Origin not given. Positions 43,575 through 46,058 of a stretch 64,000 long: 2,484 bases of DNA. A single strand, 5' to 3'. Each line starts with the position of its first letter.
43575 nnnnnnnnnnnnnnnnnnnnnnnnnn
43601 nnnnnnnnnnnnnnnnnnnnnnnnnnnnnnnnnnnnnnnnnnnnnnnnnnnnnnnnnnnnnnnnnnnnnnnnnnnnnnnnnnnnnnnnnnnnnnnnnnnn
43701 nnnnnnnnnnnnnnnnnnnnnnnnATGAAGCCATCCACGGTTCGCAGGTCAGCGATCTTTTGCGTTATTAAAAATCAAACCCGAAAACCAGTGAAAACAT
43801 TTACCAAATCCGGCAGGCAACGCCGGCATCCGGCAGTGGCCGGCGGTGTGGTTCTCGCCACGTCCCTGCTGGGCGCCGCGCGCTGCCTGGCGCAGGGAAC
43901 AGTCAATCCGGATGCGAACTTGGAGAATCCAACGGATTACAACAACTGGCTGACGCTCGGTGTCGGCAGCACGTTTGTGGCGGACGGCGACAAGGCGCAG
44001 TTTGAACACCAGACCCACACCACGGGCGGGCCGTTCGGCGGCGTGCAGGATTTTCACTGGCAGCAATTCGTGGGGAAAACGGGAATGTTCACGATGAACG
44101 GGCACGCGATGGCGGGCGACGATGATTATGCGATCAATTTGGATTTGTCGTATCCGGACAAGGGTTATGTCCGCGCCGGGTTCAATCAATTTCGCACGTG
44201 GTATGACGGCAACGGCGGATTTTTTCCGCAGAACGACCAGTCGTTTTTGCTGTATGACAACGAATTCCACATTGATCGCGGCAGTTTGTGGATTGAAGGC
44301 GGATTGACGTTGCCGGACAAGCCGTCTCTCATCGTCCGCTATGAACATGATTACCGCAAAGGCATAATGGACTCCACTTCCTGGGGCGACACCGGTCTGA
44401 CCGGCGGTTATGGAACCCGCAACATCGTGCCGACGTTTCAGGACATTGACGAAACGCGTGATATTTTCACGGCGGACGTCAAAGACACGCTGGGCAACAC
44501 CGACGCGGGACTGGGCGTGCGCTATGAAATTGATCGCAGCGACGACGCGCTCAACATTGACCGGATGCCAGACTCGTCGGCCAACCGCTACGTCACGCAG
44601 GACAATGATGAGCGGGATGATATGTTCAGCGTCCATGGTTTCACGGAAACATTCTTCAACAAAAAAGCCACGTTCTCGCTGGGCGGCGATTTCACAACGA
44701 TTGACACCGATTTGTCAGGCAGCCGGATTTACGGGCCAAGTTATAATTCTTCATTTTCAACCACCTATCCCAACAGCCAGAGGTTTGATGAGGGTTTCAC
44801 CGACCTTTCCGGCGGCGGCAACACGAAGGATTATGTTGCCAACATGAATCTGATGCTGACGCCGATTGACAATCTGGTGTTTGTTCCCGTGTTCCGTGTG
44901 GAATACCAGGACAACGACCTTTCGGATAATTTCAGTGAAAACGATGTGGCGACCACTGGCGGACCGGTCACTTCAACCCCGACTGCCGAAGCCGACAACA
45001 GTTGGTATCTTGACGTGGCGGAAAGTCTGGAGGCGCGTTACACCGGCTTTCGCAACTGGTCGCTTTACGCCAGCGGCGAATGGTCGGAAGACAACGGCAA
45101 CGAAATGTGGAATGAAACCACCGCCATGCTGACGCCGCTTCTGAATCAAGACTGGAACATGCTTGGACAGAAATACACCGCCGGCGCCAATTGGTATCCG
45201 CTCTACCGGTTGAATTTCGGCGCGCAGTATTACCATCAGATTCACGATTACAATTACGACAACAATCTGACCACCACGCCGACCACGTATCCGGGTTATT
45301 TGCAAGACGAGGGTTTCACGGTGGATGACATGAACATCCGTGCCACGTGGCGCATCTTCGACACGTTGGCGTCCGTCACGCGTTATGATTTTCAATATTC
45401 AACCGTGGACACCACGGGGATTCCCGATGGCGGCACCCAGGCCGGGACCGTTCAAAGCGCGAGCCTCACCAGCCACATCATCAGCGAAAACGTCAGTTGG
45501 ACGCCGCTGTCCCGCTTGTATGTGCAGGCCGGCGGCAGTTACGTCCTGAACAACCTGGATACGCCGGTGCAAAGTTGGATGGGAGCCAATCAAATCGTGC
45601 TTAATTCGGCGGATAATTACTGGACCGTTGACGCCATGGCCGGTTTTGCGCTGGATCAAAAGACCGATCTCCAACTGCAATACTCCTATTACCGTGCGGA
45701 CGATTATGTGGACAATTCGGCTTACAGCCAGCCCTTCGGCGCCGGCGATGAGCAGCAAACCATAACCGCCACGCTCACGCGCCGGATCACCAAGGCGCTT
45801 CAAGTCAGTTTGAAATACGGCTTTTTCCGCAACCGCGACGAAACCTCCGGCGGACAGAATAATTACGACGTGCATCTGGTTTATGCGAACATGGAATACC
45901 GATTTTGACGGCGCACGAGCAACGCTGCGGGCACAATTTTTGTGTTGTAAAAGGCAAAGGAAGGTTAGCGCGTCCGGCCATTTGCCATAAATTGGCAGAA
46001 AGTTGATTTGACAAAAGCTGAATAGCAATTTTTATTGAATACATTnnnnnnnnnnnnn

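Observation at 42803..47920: Tandem second module (octaheme + barrel, no surface cytochrome) followed by a monoheme c and a NapC/NirT-like membrane cytochrome, the part list of Mto/Pio-type systems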

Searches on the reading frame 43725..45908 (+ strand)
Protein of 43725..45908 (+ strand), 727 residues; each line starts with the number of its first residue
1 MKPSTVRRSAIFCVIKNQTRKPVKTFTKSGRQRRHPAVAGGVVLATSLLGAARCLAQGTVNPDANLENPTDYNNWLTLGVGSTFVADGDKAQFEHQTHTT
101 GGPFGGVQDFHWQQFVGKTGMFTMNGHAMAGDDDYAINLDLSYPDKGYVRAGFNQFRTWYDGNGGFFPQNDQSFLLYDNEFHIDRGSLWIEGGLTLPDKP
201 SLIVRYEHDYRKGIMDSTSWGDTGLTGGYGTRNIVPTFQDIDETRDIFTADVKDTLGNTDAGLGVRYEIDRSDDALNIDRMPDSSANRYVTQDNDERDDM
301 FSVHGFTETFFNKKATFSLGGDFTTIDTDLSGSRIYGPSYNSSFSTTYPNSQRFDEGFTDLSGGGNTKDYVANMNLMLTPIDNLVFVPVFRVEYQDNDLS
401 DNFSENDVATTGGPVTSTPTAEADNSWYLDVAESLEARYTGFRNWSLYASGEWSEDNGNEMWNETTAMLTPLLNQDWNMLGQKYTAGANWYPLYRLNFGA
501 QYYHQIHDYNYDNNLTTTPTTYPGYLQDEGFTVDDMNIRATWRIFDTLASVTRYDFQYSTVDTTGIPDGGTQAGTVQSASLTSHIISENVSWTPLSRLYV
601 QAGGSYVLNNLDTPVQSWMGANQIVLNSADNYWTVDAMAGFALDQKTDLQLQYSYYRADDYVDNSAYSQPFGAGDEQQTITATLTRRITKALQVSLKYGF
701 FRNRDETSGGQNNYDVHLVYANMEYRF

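Call 5: search_protein_families(library=pfam, proteins=[window:43725-45908:+], max_evalue=0.01)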
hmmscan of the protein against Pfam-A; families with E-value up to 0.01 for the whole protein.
window:43725-45908:+ (727 aa): 0 families

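Call 6: search_protein_families(library=ncbifam, proteins=[window:43725-45908:+], max_evalue=0.01)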
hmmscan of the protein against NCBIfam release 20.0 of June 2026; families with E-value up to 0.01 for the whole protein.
window:43725-45908:+ (727 aa): 0 families

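Call 10: find_encoding_contigs(protein=window:43725-45908:+, flank=10000, max_places=6)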
Protein window:43725-45908:+ (727 aa): 1 contig read that carries it; 1 place shown.
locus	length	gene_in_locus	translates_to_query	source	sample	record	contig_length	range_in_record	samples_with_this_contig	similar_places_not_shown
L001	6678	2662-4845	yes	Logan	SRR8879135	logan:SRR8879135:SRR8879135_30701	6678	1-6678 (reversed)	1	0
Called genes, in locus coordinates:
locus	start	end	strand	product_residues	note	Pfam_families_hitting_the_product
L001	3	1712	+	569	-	?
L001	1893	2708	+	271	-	PF14522:Cytochrome_C7 (faint), PF14537:Cytochrom_c3_2 (faint), PF22113:Mtrc-MtrF_II-IV_dom (faint), PF09699:Paired_CXXCH_1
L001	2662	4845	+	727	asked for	-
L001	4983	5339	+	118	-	PF13442:Cytochrome_CBB3, PF00034:Cytochrom_C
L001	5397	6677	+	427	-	?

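Call 11: find_homologous_proteins(query=window:43725-45908:+)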
Query window:43725-45908:+ (727 aa): 526 proteins with E <= 0.001 among 8000 candidates; the best 120 are listed.
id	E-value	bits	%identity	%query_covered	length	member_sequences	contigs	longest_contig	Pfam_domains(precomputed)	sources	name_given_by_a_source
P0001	0.0e+0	1638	100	97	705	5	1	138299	-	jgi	-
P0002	0.0e+0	1303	79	97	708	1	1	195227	-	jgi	jgi:hypothetical protein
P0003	0.0e+0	1294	79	97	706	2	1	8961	-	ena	-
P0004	0.0e+0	1291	79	97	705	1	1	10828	-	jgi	jgi:hypothetical protein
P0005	0.0e+0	1253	77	97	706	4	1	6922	-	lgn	-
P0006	0.0e+0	1244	76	97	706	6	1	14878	-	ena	-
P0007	0.0e+0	1236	75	97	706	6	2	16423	-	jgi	jgi:hypothetical protein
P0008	0.0e+0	1230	76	97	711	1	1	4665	-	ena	-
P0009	0.0e+0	1208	78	91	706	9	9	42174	-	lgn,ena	-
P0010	0.0e+0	1199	72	97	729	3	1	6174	-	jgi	jgi:hypothetical protein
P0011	0.0e+0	1192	76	92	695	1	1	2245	-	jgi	jgi:hypothetical protein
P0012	0.0e+0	1184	70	97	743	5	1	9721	-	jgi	jgi:hypothetical protein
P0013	0.0e+0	1180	74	97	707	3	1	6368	-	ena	-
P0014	0.0e+0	1171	71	97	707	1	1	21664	-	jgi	-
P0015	0.0e+0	1170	69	98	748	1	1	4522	-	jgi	jgi:hypothetical protein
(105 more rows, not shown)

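Call 18: find_related_loci(query=A1, collection=genome_contigs, flank=10000)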
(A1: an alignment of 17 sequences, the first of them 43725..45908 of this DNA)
Query A1 (727 aa) in genome_contigs; peptide patterns used: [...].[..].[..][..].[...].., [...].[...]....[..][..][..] (x = any residue, [..] = any of these).
250 stretches matched a pattern; 184 encode a relative of the query (tblastn E <= 1e-3); the best 80 are kept; 80 distinct loci.
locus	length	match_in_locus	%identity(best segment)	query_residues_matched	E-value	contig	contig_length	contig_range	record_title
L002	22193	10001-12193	73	1-727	0e+0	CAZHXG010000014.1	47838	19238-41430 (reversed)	MAG TPA_asm: uncultured Bifidobacteriaceae bacterium isolate binchicken_co54_528 genome assembly, contig: NODE_1227_leng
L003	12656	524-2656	71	20-727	0e+0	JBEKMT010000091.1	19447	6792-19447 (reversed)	MAG: Verrucomicrobiota bacterium isolate SPRUCE 3 SPRUCE_3_91, whole genome shotgun sequence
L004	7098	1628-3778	71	7-727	0e+0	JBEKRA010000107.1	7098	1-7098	MAG: Verrucomicrobiota bacterium isolate SPRUCE 4 SPRUCE_4_107, whole genome shotgun sequence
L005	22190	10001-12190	68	4-727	0e+0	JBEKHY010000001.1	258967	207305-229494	MAG: Verrucomicrobiota bacterium isolate SPRUCE 288 SPRUCE_288_1, whole genome shotgun sequence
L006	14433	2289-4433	64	4-727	0e+0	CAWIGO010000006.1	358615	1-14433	MAG: uncultured Verrucomicrobiae bacterium isolate MFD03726.bin.1.231 genome assembly, contig: contig_24839, whole genom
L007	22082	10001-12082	57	23-727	0e+0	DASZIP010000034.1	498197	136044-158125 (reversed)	MAG TPA_asm: Candidatus Methylacidiphilales bacterium isolate SMAG_U6605 k141_605499, whole genome shotgun sequence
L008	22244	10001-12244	53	1-727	0e+0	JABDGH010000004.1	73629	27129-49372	MAG: Verrucomicrobia bacterium isolate BWOrgHeat_Nextera44_MAG1 3300021006.a:Ga0206928_1004, whole genome shotgun sequen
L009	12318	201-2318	67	23-727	0e+0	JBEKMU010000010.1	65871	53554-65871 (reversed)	MAG: Verrucomicrobiota bacterium isolate SPRUCE 400 SPRUCE_400_10, whole genome shotgun sequence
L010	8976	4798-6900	53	38-727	0e+0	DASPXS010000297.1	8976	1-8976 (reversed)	MAG TPA_asm: Haliangiales bacterium isolate SMAG_U11573 k141_1426168, whole genome shotgun sequence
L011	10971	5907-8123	50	2-727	0e+0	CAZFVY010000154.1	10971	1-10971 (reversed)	MAG TPA_asm: uncultured Verrucomicrobiota bacterium isolate binchicken_co54_380 genome assembly, contig: NODE_10820_leng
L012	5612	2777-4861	50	42-727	0e+0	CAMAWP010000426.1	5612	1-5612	MAG: Akkermansia muciniphila isolate MaH-09apr19-44 genome assembly, contig: MaH-09apr19-C34925, whole genome shotgun se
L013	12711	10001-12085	50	42-727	0e+0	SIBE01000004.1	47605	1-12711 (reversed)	MAG: Pedosphaera sp. isolate Baikal-deep-G225 BACOMB-C3034, whole genome shotgun sequence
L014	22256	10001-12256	47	20-727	0e+0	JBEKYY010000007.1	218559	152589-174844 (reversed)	MAG: Verrucomicrobiota bacterium isolate SPRUCE 686 SPRUCE_686_7, whole genome shotgun sequence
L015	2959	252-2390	46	33-727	0e+0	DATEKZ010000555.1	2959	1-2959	MAG TPA_asm: Verrucomicrobiia bacterium isolate SMAG_U8903 k141_529244, whole genome shotgun sequence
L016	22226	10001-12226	45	1-727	0e+0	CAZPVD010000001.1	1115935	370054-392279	MAG TPA_asm: uncultured Verrucomicrobiota bacterium isolate binchicken_co185_72 genome assembly, contig: NODE_1_length_1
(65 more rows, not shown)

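Call 27: find_encoding_contigs(protein=P0002, flank=10000, max_places=2)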
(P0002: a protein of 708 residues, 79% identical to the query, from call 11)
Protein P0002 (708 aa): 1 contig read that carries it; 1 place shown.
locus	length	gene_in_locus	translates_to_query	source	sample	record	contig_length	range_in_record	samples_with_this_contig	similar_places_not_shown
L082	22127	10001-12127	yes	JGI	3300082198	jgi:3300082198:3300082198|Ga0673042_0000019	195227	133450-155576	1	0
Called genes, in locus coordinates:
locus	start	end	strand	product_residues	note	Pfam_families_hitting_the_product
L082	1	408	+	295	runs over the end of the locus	PF00781:DAGK_cat, PF19279:YegS_C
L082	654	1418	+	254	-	PF03572:Peptidase_S41 (faint)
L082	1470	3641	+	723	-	PF01451:LMWPc, PF02502:LacAB_rpiB, PF00464:SHMT, PF01212:Beta_elim_lyase (weak)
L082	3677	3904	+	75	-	-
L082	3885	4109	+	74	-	PF02452:PemK_toxin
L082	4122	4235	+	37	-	-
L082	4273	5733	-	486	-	PF04542:Sigma70_r2, PF04545:Sigma70_r4, PF08281:Sigma70_r4_2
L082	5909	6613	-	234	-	-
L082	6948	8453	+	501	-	PF07498:Rho_N, PF07497:Rho_RNA_bind, PF00006:ATP-synt_ab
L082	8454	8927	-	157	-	PF00210:Ferritin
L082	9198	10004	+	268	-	PF14522:Cytochrome_C7 (faint), PF14537:Cytochrom_c3_2 (faint), PF22113:Mtrc-MtrF_II-IV_dom (faint), PF09699:Paired_CXXCH_1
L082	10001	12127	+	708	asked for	-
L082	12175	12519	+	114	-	PF00034:Cytochrom_C, PF13442:Cytochrome_CBB3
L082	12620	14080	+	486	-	PF03264:Cytochrom_NNT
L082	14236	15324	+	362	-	-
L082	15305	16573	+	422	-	PF05140:ResB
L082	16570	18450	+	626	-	PF01578:Cytochrom_C_asm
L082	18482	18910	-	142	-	-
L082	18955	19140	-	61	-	-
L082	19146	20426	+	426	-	PF08529:NusA_N, PF07650:KH_2 (faint), PF13184:KH_NusA_1st, PF26594:KH_NusA_2nd, PF14520:HHH_5 (weak)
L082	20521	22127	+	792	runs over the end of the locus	PF04760:IF2_N, PF00009:GTP_EFTU, PF01926:MMR_HSR1, PF22042:EF-G_D2, PF03144:GTP_EFTU_D2 (faint), PF11987:IF-2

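Call 28: find_encoding_contigs(protein=P0001, flank=10000, max_places=2)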
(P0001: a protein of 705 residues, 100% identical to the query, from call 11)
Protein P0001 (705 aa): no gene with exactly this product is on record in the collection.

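Call 48: predict_structure(alignment_id=A2)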
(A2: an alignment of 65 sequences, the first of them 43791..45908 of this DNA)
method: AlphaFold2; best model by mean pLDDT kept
length: 705 residues; sequences in the alignment: 65
mean_pLDDT: 84.4   pTM: 0.77
mean pLDDT of the five models: 84.4, 83.0, 82.7, 80.7, 79.0
residues with pLDDT >= 90: 399; 70-90: 201; 50-70: 59; < 50: 46
segments of 3 or more residues with pLDDT < 50: 1-44
pLDDT, mean of each block of 10 residues (from residue 1): 25 41 40 30 54 92 82 70 89 90 87 93 94 82 76 71 96 93 97 86 83 89 98 95 97 91 89 96 96 96 96 91 82 85 95 95 96 93 79 83 92 95 96 91 66 90 97 95 93 61 78 97 93 94 60 75 96 92 92 59 75 95 93 90 75 92 93 96 84 92 94
secondary structure, 60 per line:
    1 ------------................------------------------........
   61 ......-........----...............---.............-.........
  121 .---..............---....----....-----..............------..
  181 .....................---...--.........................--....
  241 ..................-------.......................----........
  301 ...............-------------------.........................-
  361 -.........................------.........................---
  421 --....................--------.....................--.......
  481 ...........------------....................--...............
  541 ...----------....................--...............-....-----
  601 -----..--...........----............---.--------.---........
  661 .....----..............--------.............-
elements in order (helices of 4 or more, strands of 3 or more residues): H13-28 E53-66 H68-75 E80-94 E98-107 E112-121 E125-138 E142-145 E150-153 E159-172 E179-201 E210-234 E237-258 E266-288 E293-315 E335-359 E362-386 E393-417 E423-442 E451-471 E474-491 E504-523 E526-543 E554-573 E576-590 H592-595 E610-620 E625-636 E653-665 E670-683 E692-704

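Call 50: fold_search(model_id=the predicted structure, library=pdb)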
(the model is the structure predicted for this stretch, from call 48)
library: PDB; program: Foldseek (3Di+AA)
matches with E <= 10: 838; with E <= 0.001: 261
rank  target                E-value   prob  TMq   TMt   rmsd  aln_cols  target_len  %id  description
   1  6r2q_B                1.8e-15  1.00  0.62  0.66   7.0       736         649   14  Structure of the Mtr complex (released 2020-04-22)
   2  9a3c_MODEL_1_A        1.8e-10  1.00  0.46  0.43  10.5       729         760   12  Model of E. coli Fiu by in-cell photo-crosslinking MS and deep learning (released 2023-02-24)
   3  6bpm_A                2.0e-10  1.00  0.45  0.45  11.1       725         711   14  The crystal structure of the Ferric-Catecholate import receptor Fiu from K12 E. coli: Closed form (C21) (released 2018-11-28)
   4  4epa                  2.4e-10  1.00  0.44  0.48  11.9       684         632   11  The crystal structure of the ferric yersiniabactin uptake receptor FyuA from Yersinia pestis (released 2012-06-20)
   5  6bpn                  2.7e-10  1.00  0.42  0.45  10.8       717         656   13  The crystal structure of the Ferric-Catecholate import receptor Fiu from E. coli K12: Open form (C2221) (released 2018-11-28)
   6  6i97_B                4.6e-10  1.00  0.43  0.41  11.6       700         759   13  Structure of the ferrioxamine B transporter FoxA from Pseudomonas aeruginosa in complex with ferrioxamine B and a C-te (released 2019-08-28)
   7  9c4o                  6.4e-10  1.00  0.41  0.43  11.0       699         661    9  Cryo-EM structure of PqqU with ligand PQQ (released 2024-06-19)
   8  5fok_A                8.6e-10  1.00  0.41  0.43  12.2       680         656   10  Crystal structure of the siderophore receptor PiuA from Pseudomonas aeruginosa (released 2016-05-11)
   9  6i96                  1.1e-09  1.00  0.44  0.46  10.3       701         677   13  Structure of the ferrioxamine B transporter FoxA from Pseudomonas aeruginosa in complex with ferrioxamine B (released 2019-08-28)
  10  6i97_A                1.3e-09  1.00  0.42  0.40  10.9       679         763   11  Structure of the ferrioxamine B transporter FoxA from Pseudomonas aeruginosa in complex with ferrioxamine B and a C-te (released 2019-08-28)
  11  5fok_B                1.3e-09  1.00  0.39  0.41  10.9       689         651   10  Crystal structure of the siderophore receptor PiuA from Pseudomonas aeruginosa (released 2016-05-11)
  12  9ex3_A                1.7e-09  1.00  0.41  0.42  12.3       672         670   10  Ferric-mycobactin receptor (FemA) in complex with dihydroaeruginoic acid (released 2025-02-26)
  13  6h7v_A                2.1e-09  1.00  0.40  0.42  13.6       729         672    9  Crystal structure of BauA, the Ferric preacinetobactin receptor from Acinetobacter baumannii (released 2018-10-10)
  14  2o5p_B                2.2e-09  1.00  0.42  0.39  10.9       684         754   11  Crystal structure of the full length ferric pyoverdine outer membrane receptor FpvA of Pseudomonas aeruginosa in its a (released 2007-10-30)
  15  6e4v                  2.2e-09  1.00  0.40  0.42  15.0       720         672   11  The Crystal Structure of FhuE from E. coli in complex with its substrate Coprogen (released 2019-04-10)
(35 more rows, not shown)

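Call 51: search_solved_structures(query=A2, max_evalue=10, show_alignments=1)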
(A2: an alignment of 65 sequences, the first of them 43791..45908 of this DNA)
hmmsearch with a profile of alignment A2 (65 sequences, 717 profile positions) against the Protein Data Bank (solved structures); distinct sequences matched with E-value up to 10: 2.
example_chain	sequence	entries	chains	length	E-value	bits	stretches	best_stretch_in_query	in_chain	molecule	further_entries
3zqx_A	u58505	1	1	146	0.14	13.5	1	591-646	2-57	CELLULOSE 1,4-BETA-CELLOBIOSIDASE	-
2ylk_A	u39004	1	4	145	0.21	12.9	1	591-646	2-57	CELLULOSE 1,4-BETA-CELLOBIOSIDASE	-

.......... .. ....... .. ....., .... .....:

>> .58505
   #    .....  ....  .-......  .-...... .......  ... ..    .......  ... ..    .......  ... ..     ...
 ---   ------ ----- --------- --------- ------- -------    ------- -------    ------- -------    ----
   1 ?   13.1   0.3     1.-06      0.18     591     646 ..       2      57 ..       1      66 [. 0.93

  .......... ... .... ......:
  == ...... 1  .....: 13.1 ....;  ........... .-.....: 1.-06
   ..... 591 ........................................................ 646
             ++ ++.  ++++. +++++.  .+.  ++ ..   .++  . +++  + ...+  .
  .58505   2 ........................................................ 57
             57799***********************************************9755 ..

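Call 55: search_protein_families(library=pfam, proteins=[window:43791-45908:+], max_evalue=10)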
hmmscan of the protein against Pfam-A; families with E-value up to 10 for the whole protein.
window:43791-45908:+ (705 aa): 0 families
